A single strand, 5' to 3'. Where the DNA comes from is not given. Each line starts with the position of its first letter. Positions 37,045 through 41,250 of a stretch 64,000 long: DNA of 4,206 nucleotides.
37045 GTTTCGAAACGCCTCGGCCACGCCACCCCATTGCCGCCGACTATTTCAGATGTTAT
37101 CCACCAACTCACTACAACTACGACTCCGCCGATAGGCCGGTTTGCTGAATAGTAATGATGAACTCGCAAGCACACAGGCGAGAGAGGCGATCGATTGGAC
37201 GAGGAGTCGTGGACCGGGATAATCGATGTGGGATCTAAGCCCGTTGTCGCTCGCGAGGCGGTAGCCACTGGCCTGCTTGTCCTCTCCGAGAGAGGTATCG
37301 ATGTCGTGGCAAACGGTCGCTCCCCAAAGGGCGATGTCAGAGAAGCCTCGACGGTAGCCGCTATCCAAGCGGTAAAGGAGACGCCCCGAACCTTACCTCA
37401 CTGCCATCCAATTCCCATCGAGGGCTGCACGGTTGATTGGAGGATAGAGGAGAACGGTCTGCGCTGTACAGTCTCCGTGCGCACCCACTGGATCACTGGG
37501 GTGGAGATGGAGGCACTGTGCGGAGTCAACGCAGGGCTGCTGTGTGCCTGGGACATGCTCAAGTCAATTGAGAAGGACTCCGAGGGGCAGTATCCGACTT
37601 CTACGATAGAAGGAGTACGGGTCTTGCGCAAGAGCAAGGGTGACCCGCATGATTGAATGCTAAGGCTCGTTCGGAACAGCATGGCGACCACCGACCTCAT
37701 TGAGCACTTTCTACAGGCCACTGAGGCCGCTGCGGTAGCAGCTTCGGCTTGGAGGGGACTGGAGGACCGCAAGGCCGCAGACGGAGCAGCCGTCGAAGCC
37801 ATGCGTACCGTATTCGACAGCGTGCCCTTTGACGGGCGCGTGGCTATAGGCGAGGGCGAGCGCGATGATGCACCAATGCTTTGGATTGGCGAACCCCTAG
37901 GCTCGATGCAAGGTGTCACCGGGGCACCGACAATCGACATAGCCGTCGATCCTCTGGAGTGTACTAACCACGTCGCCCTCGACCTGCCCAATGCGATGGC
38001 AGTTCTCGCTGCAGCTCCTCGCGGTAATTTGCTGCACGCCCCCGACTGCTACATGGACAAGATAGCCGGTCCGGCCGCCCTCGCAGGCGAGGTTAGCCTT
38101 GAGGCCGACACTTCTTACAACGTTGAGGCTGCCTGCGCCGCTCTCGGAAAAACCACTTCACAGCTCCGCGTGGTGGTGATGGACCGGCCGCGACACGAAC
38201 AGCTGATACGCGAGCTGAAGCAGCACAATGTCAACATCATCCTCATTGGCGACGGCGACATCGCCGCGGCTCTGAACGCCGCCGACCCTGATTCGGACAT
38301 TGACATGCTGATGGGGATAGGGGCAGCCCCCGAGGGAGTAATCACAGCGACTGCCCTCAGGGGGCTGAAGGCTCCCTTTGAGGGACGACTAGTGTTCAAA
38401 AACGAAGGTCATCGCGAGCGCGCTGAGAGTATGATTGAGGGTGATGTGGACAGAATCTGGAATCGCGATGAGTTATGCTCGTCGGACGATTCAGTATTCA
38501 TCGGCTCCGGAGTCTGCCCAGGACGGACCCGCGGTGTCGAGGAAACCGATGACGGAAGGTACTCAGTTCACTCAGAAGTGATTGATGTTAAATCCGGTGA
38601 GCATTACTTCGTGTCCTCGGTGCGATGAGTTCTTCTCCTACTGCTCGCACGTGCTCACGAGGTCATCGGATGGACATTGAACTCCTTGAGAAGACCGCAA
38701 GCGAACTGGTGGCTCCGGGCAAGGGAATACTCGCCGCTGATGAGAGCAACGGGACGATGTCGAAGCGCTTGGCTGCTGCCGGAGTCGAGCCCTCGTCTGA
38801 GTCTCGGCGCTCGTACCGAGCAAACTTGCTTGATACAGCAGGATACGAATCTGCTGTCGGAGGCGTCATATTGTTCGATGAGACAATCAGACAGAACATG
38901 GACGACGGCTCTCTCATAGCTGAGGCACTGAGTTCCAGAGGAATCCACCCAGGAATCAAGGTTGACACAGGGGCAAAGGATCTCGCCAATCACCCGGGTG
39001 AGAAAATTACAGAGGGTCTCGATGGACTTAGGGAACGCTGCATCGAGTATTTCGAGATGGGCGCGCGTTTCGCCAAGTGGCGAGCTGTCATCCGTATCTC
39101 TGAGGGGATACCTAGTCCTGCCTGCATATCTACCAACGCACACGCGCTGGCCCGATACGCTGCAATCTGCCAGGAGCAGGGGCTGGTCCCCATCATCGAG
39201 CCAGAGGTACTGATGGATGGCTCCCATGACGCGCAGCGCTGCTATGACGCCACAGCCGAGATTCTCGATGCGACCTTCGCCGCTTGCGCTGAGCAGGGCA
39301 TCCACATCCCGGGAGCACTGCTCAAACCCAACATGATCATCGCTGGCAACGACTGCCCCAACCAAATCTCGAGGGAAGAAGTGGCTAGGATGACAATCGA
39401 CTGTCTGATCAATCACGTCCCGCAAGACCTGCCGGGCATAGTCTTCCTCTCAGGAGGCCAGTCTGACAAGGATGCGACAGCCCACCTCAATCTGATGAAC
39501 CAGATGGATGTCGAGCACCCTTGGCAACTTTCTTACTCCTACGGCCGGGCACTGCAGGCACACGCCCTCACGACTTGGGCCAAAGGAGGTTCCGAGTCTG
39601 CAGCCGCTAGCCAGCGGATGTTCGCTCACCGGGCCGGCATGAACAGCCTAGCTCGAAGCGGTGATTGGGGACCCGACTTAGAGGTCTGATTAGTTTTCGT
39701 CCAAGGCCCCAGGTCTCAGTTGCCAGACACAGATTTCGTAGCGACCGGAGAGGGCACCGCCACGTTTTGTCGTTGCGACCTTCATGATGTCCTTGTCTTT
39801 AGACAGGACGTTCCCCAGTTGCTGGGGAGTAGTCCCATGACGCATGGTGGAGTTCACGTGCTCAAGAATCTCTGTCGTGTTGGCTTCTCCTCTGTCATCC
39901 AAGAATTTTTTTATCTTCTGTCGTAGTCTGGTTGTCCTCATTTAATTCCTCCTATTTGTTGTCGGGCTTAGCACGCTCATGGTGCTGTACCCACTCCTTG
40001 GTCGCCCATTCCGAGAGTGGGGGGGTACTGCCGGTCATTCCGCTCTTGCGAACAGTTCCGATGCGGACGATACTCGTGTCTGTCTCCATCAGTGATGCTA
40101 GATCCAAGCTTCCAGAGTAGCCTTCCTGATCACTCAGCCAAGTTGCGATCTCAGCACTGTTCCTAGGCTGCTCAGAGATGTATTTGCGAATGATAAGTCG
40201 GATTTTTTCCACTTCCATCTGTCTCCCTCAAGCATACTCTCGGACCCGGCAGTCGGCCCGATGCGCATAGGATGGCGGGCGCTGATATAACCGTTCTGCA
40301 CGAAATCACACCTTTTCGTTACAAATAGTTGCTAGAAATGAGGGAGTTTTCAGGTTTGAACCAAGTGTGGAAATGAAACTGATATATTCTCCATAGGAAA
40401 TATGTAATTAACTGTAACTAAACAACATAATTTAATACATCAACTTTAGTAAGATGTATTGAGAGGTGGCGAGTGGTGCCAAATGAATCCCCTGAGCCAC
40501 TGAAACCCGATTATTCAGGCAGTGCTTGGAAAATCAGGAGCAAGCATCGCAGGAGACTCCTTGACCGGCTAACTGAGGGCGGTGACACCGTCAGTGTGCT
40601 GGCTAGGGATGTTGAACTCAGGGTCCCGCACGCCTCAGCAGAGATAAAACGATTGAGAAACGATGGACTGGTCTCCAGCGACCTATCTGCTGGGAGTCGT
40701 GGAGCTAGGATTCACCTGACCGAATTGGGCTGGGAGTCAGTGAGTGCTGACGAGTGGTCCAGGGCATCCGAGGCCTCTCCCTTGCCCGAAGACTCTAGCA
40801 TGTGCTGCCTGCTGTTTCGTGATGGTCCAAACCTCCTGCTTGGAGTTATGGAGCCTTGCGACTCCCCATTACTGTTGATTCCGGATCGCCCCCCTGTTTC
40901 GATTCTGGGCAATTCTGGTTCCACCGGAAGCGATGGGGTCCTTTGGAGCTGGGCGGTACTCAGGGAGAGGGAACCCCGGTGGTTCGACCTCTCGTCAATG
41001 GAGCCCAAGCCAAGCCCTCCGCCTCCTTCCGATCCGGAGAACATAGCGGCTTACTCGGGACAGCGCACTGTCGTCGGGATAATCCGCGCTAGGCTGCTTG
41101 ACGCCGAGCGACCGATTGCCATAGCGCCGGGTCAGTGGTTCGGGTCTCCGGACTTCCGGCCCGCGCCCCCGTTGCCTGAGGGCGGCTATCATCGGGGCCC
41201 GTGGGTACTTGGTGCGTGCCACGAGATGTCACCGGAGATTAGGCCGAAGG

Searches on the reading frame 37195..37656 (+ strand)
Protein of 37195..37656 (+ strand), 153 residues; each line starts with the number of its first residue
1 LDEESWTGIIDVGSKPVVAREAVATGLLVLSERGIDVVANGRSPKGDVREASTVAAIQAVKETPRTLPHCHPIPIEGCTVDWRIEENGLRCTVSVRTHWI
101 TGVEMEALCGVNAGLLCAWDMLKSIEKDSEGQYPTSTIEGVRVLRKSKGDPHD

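Call 76: search_protein_families(library=pfam, proteins=[window:37195-37656:+], max_evalue=0.01)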
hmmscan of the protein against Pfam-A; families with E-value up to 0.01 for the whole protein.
window:37195-37656:+ (153 aa): 1 family
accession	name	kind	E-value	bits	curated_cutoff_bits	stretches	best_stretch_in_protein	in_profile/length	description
PF01967.27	MoaC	-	1e-38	132.8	27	1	10-149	2-136/136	MoaC family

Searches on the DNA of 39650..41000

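Call 59: search_rna_families(source=window, start=39650, end=41000, threshold=evalue, max_evalue=1)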
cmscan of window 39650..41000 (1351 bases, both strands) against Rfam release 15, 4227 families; matches with E-value up to 1: 0.
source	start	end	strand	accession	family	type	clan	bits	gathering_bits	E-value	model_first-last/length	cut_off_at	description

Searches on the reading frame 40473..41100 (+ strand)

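Call 60: search_protein_families(library=pfam, proteins=[window:40473-41100:+], max_evalue=1)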
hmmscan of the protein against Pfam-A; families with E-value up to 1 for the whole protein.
window:40473-41100:+ (209 aa): 2 families
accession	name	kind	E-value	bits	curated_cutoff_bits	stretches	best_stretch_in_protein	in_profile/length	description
PF12840.13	HTH_20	-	0.0011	19.3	27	1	23-67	3-48/51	Helix-turn-helix domain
PF01022.26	HTH_5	-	0.0035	17.6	22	1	24-69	2-47/47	Bacterial regulatory protein, arsR family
